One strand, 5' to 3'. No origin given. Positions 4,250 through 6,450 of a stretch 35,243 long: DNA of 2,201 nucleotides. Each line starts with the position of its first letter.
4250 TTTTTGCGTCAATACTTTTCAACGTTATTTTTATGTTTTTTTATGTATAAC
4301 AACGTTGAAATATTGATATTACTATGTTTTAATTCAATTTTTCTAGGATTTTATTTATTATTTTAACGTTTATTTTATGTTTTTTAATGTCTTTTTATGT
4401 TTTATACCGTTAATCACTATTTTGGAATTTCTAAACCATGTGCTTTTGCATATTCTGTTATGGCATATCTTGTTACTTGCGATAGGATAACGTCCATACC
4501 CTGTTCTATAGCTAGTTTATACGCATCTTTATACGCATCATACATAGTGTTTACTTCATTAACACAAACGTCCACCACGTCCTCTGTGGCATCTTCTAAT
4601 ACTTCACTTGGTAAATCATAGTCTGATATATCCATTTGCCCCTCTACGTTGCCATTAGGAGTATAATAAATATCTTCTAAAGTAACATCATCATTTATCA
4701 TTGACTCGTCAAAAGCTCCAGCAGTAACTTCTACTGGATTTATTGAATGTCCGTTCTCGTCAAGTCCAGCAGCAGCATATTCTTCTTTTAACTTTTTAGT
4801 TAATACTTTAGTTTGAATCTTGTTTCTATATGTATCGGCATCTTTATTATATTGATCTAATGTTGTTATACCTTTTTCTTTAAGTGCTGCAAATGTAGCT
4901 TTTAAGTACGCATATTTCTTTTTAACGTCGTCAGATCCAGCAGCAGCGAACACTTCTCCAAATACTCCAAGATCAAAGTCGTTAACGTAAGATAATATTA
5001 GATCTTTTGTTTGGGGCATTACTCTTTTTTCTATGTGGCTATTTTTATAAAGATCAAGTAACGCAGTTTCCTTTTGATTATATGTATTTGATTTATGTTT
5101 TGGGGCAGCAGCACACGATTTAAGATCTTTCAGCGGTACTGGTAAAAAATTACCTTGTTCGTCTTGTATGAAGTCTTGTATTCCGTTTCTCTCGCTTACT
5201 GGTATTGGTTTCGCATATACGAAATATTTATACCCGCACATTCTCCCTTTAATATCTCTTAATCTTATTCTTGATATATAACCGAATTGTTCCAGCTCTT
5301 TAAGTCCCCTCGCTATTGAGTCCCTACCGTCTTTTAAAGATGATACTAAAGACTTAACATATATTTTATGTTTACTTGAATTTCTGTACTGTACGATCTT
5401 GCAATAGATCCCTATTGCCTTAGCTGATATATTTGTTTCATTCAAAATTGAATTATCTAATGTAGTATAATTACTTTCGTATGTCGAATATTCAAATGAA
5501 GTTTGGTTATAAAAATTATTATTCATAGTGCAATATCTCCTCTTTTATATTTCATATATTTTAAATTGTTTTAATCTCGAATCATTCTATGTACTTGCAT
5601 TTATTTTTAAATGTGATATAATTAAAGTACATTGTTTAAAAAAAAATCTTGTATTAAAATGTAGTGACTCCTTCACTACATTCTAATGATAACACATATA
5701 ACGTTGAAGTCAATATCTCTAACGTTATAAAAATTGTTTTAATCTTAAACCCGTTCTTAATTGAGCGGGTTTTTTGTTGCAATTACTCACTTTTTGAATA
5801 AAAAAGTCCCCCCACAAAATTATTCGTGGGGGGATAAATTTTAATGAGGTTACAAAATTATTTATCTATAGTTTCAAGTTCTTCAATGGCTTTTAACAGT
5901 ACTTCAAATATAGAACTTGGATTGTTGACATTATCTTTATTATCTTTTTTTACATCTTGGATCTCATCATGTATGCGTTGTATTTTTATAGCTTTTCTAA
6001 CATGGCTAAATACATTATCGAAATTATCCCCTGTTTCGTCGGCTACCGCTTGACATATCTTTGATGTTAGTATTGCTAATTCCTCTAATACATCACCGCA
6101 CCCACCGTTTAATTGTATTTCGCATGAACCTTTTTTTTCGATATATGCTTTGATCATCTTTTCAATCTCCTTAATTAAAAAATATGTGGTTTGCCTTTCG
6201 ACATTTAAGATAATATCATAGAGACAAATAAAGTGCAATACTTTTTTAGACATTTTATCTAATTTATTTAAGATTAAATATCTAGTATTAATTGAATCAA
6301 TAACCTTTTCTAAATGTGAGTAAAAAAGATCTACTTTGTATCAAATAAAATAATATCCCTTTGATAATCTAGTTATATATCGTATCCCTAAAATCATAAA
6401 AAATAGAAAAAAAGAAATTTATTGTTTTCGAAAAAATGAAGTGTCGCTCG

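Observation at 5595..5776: Putative antisense RNA (countertranscript) over the rep leader and promoter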

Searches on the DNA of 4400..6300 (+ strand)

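Call 5: search_dna_similar(query=window:4400-6300:+, collection=phages, mode=near, max_rows=30)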
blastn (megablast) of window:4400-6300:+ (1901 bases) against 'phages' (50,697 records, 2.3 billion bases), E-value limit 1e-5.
No match.

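Call 29: search_rna_families(source=window, start=5480, end=5900, threshold=evalue, max_evalue=10)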
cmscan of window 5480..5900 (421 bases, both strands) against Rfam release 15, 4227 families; matches with E-value up to 10: 29.
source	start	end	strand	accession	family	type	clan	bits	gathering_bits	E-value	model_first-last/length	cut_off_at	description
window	5795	5874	-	RF02371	PyrG_leader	Cis-reg; leader;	-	32.9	65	0.011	1-78/78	no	PyrG leader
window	5801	5880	-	RF02428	SpF11_sRNA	Gene; sRNA;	-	26.9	54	0.044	1-95/95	no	Streptococcus sRNA SpF11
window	5638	5699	-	RF03534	sRNA71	Gene; sRNA;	-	24.6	50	0.18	1-104/104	no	Staphylococcus sRNA71 small RNA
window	5801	5865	-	RF02580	tsr31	Gene; sRNA;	-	24.3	50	0.088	1-70/70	no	S. aureus tsr31 small RNA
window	5799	5854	-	RF02399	NsiR1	Gene; sRNA;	-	23.6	39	0.016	1-60/60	no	Nitrogen stress-induced RNA 1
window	5703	5840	+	RF01470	rli38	Gene; sRNA;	-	23.3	49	0.5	1-150/150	no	Listeria sRNA rli38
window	5714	5778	+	RF02278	Betaproteobacteria_toxic_sRNA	Gene; sRNA;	-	22.6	50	0.023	1-64/64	no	Betaproteobacteria toxic small RNA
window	5727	5785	+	RF02362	Yfr10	Gene; sRNA;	-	19.7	43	1.8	1-78/78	no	Cyanobacterial functional RNA 10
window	5726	5779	+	RF02846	Ref84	Gene; antisense;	-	19.4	52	5.2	1-87/87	no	Enterococcus sRNA 84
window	5652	5790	+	RF02579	tsr26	Gene; sRNA;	-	19.2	141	2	1-122/122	no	S. aureus tsr26 small RNA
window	5692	5779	+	RF00506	Thr_leader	Cis-reg; leader;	-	18.4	55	0.48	1-118/118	no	Threonine operon leader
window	5709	5776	+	RF00512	Leu_leader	Cis-reg; leader;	-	18.2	50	0.26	1-148/148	no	Leucine operon leader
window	5713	5844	+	RF02070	STnc300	Gene; sRNA;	-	18.1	80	6.8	1-159/159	no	Salmonella enterica sRNA STnc300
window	5699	5778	+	RF00513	Trp_leader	Cis-reg; leader;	-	17.9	41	0.45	1-100/100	no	Tryptophan operon leader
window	5614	5686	-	RF00238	ctRNA_pND324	Gene; antisense;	-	17.5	45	7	1-86/86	no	ctRNA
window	5671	5776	-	RF02422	Bp1_738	Gene; sRNA;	-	15.2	45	0.76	1-208/208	no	Burkholderia sRNA Bp1_Cand738_SIPHT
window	5661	5776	+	RF01468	rli32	Gene; sRNA;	-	14.1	100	1.8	1-147/147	no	Listeria sRNA rli32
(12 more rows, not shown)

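Call 30: search_rna_families(source=L017, start=2600, end=3030, threshold=evalue, max_evalue=10, show_alignments=2)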
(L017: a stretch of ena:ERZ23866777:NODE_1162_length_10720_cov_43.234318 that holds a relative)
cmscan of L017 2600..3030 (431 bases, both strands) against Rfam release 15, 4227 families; matches with E-value up to 10: 6.
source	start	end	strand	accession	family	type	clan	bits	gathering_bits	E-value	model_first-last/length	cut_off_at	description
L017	2923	3000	+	RF02333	TtnuHACA27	Gene; snRNA; snoRNA; HACA-box;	-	26.9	80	0.29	1-86/86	no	Tetrahymena snoRNA TtnuHACA27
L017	2896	2985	+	RF00515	PyrR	Cis-reg;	-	21.5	54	1.1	1-115/115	no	PyrR binding site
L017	2939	2999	+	RF03794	MIR5298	Gene; miRNA;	-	19.2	70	2.1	1-80/80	no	MIR5298 microRNA precursor family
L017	2949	3029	-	RF02701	PsrR1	Gene; sRNA;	-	18.6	42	0.48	1-79/79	no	Photosynthesis regulatory RNA1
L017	2950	2979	-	RF04205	MIR2606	Gene; miRNA;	-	16.8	139.7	9.2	1-165/165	no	MIR2606 microRNA precursor family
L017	2933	3007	+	RF00736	mir-320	Gene; miRNA;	-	13.8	55.5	2.9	1-76/76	no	mir-320 microRNA precursor family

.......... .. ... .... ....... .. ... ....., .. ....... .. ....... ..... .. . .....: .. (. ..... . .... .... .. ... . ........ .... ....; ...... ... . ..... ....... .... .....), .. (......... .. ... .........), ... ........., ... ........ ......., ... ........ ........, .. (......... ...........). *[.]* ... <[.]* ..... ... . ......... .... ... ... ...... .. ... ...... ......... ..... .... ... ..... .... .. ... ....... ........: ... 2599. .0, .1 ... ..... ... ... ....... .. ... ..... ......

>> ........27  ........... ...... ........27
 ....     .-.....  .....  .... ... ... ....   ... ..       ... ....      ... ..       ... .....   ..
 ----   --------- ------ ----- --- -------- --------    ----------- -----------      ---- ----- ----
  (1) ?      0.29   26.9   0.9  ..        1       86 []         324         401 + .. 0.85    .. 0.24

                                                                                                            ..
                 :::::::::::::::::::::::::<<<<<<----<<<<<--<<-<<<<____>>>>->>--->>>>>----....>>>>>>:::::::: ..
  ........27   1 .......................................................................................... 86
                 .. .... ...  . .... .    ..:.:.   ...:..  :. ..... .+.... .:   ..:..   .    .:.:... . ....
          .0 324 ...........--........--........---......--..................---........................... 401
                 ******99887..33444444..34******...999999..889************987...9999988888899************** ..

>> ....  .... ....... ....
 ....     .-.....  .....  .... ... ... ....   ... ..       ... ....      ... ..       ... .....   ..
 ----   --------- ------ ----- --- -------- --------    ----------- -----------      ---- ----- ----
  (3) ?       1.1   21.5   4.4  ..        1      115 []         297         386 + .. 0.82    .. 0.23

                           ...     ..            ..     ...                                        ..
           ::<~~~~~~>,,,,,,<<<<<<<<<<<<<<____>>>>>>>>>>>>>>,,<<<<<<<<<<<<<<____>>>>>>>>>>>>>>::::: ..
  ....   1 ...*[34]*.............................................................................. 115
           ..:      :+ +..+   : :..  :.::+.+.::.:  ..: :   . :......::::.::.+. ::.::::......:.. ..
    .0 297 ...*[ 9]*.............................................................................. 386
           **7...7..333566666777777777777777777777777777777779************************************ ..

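Call 66: search_dna_similar(query=window:5527-5800:+, collection=plasmids, mode=distant, max_evalue=0.01, max_rows=10)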
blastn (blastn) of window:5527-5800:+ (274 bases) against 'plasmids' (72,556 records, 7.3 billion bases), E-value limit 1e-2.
No match.
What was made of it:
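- Tried and rejected: DNA similarity searches of the region against phage and plasmid records found nothing (calls 5, 66).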

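Call 67: search_dna_similar(query=L019:2680-3010:+, collection=plasmids, mode=distant, max_evalue=0.01, max_rows=15)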
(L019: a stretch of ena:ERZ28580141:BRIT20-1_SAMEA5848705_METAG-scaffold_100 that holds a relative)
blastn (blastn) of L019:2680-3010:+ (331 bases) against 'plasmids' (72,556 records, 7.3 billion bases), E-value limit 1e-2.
Records with a match: 2; places in all: 2; records where one place covers at least 80% of the query: 1.
Best place of each record, by identity: 80-90% 1; 60-80% 1.
By first word of the organism name: Paraclostridium 1; Terrisporobacter 1.
By predicted mobility (MOB-suite, as given by PLSDB): non-mobilizable 2.
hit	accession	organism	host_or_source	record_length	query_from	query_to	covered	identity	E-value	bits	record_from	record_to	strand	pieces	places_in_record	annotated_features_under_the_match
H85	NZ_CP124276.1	Paraclostridium sordellii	Vulpes vulpes,whole organism,intestine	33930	40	324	86%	77.1%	2e-42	179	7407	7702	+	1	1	hypothetical protein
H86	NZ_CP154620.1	Terrisporobacter petrolearius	cell culture,horse feces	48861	251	300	15%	81.1%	2e-3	50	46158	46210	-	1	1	none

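Call 68: search_dna_similar(query=L019:2680-3010:+, collection=phages, mode=distant, max_evalue=0.01, max_rows=15)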
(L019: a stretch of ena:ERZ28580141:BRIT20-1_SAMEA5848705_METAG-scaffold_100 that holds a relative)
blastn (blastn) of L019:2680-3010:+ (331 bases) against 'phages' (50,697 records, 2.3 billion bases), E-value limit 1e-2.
No match.

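Call 69: get_annotated_region(hit=H85, flank=3000)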
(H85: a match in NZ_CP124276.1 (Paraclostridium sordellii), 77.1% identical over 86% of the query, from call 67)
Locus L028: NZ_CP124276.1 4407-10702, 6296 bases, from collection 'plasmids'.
description: Paraclostridium sordellii strain C173 plasmid unnamed3, complete sequence
organism: Paraclostridium sordellii (NCBI taxid 1505)
taxonomy: Bacteria; Bacillota; Clostridia; Peptostreptococcales; Peptostreptococcaceae; Paraclostridium; Paraclostridium sordellii
host: -; source: Vulpes vulpes,whole organism,intestine; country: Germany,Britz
typing (MOB-suite, as given by PLSDB): non-mobilizable
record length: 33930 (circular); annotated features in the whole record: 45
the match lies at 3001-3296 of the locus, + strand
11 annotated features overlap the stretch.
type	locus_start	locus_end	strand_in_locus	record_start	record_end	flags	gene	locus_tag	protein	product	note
CDS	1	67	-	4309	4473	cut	-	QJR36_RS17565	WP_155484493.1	hypothetical protein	-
CDS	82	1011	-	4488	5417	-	-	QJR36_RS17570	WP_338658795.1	hypothetical protein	-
CDS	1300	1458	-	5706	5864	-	-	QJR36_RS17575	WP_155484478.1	hypothetical protein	-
CDS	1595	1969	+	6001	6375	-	-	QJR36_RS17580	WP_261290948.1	helix-turn-helix transcriptional regulator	-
CDS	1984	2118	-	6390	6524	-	-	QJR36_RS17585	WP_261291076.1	hypothetical protein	-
CDS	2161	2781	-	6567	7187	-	lexA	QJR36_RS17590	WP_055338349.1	transcriptional repressor LexA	GO:0006282 - regulation of DNA repair [Evidence IEA]; GO:0006355 - regulation of DNA-templated transcription [Evidence ...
CDS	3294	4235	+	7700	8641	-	-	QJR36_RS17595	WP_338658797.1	hypothetical protein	-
CDS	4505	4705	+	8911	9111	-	-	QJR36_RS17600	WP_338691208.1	hypothetical protein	-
CDS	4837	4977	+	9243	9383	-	-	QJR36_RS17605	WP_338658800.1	hypothetical protein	-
CDS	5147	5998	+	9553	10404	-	-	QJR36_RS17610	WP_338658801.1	ParM/StbA family protein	GO:0030541 - plasmid partitioning [Evidence IEA]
CDS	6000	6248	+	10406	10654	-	-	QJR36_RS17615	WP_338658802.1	hypothetical protein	-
